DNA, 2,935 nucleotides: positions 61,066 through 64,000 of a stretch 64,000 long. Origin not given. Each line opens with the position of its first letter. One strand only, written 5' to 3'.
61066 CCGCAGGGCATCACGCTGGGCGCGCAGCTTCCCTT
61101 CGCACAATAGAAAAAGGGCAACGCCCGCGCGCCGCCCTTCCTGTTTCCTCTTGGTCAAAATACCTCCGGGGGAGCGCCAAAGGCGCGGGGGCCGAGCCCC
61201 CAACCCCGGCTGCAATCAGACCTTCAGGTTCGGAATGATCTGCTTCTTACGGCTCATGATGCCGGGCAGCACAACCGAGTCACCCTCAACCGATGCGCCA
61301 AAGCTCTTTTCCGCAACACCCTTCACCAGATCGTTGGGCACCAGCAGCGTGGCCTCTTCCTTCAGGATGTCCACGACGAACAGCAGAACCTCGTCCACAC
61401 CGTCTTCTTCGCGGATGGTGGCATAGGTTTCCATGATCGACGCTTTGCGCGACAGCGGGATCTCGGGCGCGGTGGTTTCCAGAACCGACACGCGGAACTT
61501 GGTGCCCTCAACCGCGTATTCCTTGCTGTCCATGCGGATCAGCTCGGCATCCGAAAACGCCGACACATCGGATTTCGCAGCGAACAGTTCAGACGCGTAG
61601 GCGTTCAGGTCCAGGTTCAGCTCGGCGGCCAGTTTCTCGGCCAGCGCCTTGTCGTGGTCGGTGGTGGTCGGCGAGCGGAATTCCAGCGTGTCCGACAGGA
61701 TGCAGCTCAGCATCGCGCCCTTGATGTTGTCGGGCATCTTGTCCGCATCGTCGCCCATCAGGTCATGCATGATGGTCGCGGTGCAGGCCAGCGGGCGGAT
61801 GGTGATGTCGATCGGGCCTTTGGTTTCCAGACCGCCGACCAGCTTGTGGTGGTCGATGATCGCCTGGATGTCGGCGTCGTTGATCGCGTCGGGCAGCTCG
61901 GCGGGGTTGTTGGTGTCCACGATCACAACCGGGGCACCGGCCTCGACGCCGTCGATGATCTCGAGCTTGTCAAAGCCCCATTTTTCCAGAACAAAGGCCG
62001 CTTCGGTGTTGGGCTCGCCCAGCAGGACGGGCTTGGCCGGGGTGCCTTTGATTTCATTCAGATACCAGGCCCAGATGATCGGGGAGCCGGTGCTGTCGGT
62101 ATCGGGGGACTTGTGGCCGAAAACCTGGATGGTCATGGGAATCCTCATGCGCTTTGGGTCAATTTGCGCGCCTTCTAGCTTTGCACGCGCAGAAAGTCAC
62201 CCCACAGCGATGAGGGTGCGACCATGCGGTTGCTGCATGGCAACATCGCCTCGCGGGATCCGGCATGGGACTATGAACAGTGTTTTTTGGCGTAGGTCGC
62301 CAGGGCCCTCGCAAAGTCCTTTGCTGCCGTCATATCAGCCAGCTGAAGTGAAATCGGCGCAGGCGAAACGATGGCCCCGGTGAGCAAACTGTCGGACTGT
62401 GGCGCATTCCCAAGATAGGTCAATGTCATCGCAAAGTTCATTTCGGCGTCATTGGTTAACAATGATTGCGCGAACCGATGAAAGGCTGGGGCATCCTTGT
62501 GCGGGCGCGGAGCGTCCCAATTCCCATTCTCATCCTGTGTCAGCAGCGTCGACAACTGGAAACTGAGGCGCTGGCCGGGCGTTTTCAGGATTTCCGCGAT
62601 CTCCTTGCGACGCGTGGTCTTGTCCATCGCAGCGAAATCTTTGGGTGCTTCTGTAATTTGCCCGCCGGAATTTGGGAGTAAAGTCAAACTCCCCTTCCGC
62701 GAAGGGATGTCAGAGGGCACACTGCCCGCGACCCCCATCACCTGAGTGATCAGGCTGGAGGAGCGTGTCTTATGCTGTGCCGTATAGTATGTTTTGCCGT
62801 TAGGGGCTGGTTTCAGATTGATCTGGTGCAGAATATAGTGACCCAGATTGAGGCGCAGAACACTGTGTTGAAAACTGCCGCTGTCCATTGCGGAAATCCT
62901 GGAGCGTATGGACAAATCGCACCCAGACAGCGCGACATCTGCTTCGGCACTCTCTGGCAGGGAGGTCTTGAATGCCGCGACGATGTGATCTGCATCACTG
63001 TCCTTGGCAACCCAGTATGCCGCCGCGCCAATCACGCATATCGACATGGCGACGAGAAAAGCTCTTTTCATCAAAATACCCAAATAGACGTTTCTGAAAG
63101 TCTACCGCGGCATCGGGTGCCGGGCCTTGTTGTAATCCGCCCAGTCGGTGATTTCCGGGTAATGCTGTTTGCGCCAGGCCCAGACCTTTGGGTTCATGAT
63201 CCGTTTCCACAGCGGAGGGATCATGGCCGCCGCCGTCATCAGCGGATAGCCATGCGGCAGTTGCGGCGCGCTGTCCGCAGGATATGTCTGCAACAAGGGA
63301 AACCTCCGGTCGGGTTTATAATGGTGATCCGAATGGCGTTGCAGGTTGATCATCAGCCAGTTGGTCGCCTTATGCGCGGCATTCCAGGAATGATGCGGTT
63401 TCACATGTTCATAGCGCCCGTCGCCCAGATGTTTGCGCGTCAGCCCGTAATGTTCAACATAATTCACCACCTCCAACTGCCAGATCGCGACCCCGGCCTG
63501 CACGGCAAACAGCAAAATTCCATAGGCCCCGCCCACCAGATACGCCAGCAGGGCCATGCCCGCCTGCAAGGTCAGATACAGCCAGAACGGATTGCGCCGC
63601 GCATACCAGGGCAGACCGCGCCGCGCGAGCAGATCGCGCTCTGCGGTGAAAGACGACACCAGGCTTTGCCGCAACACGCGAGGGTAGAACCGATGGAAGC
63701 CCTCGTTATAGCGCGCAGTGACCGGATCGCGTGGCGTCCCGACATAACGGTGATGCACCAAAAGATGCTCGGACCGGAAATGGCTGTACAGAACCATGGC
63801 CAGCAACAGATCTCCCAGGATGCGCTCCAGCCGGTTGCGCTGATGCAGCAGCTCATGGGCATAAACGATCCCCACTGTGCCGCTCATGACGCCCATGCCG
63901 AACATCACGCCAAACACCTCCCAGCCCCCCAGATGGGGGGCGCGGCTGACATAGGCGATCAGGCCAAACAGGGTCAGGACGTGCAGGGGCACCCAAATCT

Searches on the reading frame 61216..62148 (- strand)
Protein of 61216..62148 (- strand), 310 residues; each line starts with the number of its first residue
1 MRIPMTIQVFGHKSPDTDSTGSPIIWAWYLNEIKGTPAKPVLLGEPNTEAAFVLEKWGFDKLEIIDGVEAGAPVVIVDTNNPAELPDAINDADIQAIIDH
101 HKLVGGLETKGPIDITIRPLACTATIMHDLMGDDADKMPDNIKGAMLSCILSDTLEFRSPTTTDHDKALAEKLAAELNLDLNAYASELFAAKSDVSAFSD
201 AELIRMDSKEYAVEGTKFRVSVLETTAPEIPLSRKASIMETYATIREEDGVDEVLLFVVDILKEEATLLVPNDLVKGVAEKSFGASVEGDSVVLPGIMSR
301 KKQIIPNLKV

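Call 16: search_protein_families(library=pfam, proteins=[window:61216-62148:-], max_evalue=0.00001)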
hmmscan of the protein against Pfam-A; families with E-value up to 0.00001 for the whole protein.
window:61216-62148:- (310 aa): 2 families
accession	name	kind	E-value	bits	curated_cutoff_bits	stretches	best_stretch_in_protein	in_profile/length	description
PF02833.19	DHHA2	-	1.3e-25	90.6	27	1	187-309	2-124/126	DHHA2 domain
PF01368.27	DHH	-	7.5e-17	62.2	28.1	1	7-150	2-121/125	DHH family, N-terminal domain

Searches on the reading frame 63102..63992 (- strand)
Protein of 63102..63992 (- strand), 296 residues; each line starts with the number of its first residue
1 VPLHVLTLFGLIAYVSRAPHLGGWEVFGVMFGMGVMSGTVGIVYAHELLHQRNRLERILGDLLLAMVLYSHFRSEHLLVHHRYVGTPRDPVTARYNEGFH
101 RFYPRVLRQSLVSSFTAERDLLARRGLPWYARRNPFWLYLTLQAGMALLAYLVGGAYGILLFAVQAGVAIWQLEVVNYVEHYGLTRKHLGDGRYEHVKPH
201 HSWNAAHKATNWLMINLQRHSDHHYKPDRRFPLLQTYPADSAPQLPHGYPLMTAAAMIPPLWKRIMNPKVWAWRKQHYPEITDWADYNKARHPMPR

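Call 16: search_protein_families(library=pfam, proteins=[window:63102-63992:-], max_evalue=0.00001)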
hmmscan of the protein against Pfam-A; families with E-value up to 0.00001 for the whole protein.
window:63102-63992:- (296 aa): 1 family
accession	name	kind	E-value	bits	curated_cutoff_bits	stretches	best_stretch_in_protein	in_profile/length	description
PF00487.30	FA_desaturase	-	1e-35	124.2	29.7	1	24-253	3-250/253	Fatty acid desaturase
